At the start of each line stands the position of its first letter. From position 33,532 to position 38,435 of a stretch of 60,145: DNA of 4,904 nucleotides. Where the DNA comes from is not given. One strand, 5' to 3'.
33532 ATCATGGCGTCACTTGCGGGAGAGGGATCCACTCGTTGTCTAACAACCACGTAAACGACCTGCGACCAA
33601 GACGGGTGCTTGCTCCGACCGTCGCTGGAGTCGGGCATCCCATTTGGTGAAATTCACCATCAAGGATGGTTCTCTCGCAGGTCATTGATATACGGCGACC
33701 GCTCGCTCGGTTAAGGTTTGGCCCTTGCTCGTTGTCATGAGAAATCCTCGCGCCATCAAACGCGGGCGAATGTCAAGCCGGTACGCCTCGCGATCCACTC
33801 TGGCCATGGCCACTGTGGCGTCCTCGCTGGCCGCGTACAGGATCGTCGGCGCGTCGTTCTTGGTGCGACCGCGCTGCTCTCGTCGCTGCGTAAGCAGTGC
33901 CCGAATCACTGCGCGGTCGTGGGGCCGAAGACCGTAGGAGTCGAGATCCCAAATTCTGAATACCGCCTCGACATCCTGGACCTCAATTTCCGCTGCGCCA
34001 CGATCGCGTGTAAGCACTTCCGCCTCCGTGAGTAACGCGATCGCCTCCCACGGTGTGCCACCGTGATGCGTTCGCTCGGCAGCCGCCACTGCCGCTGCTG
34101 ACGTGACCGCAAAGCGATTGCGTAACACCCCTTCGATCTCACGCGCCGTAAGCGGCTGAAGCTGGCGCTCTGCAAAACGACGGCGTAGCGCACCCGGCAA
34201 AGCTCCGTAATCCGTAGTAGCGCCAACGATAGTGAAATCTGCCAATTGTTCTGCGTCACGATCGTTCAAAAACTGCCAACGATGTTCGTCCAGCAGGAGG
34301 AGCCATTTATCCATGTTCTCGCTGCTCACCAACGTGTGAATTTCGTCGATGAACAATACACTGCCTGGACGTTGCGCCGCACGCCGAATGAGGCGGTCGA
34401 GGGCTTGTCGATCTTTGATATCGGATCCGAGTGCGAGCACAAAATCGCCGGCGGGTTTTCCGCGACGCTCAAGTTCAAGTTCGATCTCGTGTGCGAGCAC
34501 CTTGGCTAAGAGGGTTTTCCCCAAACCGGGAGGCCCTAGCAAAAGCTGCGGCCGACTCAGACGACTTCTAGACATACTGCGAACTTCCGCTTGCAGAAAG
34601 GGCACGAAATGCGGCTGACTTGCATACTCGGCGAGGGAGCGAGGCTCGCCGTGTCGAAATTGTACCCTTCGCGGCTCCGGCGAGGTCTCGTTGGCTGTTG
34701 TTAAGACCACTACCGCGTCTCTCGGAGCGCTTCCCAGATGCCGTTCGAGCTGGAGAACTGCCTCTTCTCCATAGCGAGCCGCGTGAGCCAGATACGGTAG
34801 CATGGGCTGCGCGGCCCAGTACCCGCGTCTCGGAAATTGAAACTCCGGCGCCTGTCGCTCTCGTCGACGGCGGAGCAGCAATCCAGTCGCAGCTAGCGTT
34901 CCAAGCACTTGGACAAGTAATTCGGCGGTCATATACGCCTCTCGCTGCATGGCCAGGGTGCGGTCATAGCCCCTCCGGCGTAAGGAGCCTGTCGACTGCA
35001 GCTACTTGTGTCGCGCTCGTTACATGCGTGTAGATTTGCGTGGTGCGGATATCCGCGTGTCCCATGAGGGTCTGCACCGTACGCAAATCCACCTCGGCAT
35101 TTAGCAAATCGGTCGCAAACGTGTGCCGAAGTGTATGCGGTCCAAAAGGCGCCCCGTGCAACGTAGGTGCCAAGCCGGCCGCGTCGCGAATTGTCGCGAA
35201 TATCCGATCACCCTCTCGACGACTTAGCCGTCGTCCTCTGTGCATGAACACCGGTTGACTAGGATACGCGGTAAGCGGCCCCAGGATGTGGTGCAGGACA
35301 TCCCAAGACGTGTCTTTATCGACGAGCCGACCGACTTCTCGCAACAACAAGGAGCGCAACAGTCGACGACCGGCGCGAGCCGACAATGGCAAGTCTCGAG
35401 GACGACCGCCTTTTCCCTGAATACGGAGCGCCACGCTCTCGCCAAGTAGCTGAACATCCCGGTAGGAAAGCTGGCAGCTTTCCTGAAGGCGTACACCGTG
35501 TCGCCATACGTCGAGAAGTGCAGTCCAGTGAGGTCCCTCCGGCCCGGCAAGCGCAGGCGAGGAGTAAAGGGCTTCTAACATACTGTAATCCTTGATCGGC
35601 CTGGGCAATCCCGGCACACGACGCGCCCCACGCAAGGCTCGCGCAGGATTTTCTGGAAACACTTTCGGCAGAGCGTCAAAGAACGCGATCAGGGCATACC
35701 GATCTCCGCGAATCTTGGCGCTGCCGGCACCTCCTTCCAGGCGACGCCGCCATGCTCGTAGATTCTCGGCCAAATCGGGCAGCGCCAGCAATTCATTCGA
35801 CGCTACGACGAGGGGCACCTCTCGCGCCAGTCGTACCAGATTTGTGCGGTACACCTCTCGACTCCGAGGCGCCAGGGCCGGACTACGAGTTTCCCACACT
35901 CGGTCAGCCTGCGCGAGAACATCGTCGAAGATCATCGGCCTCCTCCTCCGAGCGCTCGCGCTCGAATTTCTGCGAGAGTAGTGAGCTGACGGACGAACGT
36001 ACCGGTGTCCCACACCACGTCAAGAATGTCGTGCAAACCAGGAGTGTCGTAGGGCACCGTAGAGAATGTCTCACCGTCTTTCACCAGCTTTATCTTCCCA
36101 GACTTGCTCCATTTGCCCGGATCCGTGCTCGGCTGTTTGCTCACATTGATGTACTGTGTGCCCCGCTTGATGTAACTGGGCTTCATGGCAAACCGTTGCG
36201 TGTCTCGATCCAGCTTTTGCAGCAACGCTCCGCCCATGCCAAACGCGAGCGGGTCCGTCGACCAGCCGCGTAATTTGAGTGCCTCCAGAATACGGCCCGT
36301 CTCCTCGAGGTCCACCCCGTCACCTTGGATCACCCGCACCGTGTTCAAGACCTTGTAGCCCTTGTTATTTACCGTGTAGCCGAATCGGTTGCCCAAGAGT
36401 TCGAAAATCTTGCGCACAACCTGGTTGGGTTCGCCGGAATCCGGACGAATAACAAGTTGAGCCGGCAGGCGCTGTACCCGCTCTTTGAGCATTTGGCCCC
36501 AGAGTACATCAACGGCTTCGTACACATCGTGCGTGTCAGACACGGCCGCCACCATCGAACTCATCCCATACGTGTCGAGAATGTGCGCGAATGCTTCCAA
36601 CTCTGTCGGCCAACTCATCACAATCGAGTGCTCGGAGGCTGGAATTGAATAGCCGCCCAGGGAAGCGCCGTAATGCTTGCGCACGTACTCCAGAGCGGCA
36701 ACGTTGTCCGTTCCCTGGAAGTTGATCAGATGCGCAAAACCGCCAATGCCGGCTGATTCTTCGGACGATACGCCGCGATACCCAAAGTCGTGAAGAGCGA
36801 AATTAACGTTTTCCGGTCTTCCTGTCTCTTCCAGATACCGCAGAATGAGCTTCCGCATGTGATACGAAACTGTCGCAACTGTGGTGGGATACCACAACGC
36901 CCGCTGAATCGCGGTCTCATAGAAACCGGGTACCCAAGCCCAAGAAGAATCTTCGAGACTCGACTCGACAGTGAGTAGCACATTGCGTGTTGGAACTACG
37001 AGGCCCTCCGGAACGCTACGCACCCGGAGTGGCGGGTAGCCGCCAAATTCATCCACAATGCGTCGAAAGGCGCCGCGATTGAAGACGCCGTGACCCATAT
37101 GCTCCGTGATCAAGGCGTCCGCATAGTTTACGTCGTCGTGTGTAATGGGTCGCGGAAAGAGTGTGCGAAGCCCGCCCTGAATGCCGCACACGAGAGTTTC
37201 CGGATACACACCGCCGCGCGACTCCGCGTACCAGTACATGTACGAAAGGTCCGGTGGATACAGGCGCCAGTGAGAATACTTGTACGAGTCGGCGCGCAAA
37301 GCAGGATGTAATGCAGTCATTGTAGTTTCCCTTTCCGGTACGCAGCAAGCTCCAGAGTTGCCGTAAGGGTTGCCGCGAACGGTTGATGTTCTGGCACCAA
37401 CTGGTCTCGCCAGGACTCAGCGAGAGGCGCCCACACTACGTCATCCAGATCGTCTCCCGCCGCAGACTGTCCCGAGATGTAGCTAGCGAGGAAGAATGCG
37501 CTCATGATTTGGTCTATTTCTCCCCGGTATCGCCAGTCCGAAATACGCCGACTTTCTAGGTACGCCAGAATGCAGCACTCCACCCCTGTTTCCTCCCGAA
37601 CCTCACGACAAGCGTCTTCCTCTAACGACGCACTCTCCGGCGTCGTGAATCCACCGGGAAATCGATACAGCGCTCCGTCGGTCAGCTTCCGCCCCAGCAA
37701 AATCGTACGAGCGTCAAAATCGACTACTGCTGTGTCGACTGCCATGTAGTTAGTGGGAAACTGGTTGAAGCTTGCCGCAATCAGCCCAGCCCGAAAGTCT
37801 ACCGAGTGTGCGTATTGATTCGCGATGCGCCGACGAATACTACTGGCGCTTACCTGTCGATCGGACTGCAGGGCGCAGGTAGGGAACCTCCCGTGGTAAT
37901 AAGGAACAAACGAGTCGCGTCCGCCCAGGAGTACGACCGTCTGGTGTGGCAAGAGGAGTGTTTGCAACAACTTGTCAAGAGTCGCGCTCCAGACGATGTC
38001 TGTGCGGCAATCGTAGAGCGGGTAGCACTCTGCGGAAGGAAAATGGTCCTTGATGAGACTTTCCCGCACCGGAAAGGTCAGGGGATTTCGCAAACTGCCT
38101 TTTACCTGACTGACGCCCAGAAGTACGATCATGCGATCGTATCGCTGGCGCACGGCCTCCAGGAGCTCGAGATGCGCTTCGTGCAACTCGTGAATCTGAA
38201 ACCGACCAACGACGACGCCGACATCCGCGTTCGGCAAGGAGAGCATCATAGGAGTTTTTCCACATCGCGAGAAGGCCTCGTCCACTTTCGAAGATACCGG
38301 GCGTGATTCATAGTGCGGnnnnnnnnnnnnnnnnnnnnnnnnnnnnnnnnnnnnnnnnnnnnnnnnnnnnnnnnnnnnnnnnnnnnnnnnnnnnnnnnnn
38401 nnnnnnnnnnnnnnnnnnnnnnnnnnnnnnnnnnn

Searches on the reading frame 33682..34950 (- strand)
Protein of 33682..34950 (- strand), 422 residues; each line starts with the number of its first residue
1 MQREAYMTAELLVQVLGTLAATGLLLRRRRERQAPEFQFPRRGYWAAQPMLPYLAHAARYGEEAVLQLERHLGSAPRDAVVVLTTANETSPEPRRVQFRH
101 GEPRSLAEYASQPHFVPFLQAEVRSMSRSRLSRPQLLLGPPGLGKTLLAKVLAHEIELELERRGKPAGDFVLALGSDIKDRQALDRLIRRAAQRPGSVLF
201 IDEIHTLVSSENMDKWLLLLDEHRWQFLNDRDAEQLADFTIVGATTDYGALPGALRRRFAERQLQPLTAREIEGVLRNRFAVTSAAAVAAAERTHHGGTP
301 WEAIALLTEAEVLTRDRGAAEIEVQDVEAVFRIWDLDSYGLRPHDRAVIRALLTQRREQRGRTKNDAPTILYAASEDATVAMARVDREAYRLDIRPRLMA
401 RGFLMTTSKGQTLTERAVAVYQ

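Call 9: search_protein_families(library=phrogs, proteins=[window:33682-34950:-], max_evalue=0.001)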
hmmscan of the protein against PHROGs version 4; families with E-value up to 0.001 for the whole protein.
window:33682-34950:- (422 aa): 6 families
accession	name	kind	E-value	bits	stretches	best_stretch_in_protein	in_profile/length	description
phrog_5846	-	DNA, RNA and nucleotide metabolism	1.5e-12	48.5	1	103-281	12-167/380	clamp loader of DNA polymerase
phrog_3757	-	unknown function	1.2e-06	29.1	1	133-160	127-154/367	-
phrog_11838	-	DNA, RNA and nucleotide metabolism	1.7e-06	28.4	1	133-277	41-169/420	clamp loader of DNA polymerase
phrog_168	-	DNA, RNA and nucleotide metabolism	7.3e-06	26.9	1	136-264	46-156/314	clamp loader of DNA polymerase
phrog_4871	-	other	0.00039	19.9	0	136-156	500-520/764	ATP-dependent protease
phrog_296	-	integration and excision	0.00046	20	0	138-208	324-401/626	DNA transposition protein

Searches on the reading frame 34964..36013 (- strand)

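Call 9: search_protein_families(library=phrogs, proteins=[window:34964-36013:-], max_evalue=0.001)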
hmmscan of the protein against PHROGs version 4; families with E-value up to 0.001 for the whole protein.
window:34964-36013:- (349 aa): 5 families
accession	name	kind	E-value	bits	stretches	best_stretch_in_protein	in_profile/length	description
phrog_1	-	integration and excision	2.5e-27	97.4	1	36-343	170-447/611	integrase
phrog_216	-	integration and excision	4.5e-26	92.6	1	137-342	52-235/301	integrase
phrog_7685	-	integration and excision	4.7e-11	43.7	1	291-339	182-231/240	integrase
phrog_7269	-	integration and excision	1.5e-06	29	1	290-333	28-71/89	integrase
phrog_23271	-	unknown function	3.4e-06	27.9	1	291-333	10-52/67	-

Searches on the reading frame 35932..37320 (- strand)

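Call 9: search_protein_families(library=phrogs, proteins=[window:35932-37320:-], max_evalue=0.001)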
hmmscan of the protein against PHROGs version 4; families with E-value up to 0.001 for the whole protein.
window:35932-37320:- (462 aa): 4 families
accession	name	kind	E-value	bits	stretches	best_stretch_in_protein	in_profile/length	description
phrog_448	-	other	1.1e-132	444.4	1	4-456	13-493/500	nicotinamide phosphoribosyl transferase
phrog_16547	-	other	7.5e-49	167.6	1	5-273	9-301/315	nicotinamide phosphoribosyl transferase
phrog_15800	-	other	1.6e-24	88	1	307-436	161-299/322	nicotinamide phosphoribosyl transferase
phrog_12872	-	other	4.1e-12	46.5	2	311-417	384-493/547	nicotinamide phosphoribosyl transferase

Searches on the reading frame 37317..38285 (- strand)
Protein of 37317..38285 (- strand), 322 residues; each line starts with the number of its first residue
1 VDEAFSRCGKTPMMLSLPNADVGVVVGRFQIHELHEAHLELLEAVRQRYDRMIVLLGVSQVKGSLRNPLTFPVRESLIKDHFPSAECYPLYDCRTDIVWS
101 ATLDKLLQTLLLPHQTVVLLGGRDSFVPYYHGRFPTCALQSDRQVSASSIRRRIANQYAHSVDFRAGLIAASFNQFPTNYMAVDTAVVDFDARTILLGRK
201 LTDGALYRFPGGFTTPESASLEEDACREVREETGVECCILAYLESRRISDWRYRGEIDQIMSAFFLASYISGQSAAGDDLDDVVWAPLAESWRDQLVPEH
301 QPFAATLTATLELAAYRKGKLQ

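Call 9: search_protein_families(library=phrogs, proteins=[window:37317-38285:-], max_evalue=0.001)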
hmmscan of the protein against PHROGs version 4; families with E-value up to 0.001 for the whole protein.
window:37317-38285:- (322 aa): 2 families
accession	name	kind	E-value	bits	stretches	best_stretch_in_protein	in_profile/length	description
phrog_395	-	other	1e-08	36.4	1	20-86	11-75/373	cytidyltransferase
phrog_1198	-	other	3.5e-08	34.5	1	192-303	48-162/253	MutT/NUDIX hydrolase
